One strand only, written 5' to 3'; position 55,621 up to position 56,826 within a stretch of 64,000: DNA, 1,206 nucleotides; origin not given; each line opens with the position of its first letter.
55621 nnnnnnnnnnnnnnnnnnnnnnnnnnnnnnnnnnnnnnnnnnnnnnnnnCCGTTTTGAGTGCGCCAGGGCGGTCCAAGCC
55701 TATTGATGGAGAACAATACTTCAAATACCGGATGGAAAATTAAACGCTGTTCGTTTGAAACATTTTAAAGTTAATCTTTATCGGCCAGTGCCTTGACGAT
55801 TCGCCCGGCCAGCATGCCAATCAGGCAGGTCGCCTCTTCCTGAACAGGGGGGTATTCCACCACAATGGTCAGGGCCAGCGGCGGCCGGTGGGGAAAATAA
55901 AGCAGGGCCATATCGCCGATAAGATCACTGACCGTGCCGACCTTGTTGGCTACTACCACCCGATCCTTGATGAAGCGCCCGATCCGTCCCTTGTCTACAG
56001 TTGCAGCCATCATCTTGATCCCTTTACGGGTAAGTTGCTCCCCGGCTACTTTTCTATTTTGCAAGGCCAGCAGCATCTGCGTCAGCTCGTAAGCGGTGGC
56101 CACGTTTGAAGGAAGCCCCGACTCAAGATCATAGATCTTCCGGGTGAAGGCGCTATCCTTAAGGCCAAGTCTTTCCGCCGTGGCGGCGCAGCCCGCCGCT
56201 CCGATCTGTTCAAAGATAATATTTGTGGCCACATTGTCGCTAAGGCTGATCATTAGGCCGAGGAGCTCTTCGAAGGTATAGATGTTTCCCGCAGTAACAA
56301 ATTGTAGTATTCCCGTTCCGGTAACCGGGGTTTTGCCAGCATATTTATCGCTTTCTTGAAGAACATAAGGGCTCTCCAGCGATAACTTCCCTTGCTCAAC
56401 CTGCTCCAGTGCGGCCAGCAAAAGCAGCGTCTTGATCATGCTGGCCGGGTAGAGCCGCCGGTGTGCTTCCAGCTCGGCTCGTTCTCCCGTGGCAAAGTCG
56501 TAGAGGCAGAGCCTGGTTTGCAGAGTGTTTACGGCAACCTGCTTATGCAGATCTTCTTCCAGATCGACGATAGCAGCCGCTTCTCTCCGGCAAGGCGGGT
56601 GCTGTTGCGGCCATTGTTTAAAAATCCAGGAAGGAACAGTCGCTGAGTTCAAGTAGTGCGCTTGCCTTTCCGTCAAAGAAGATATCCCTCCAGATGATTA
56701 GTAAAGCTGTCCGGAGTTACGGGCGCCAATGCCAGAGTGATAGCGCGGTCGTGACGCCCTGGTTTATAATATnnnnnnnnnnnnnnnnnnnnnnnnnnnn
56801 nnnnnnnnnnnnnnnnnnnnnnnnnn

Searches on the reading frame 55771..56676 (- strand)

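Call 76: search_protein_families(library=pfam, proteins=[window:55771-56676:-], max_evalue=0.00001)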
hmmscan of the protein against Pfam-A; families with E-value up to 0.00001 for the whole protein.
window:55771-56676:- (301 aa): 1 family
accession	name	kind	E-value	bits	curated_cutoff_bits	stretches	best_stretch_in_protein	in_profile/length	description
PF13354.11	Beta-lactamase2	-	2.2e-45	155.1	22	1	57-272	3-213/214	Beta-lactamase enzyme family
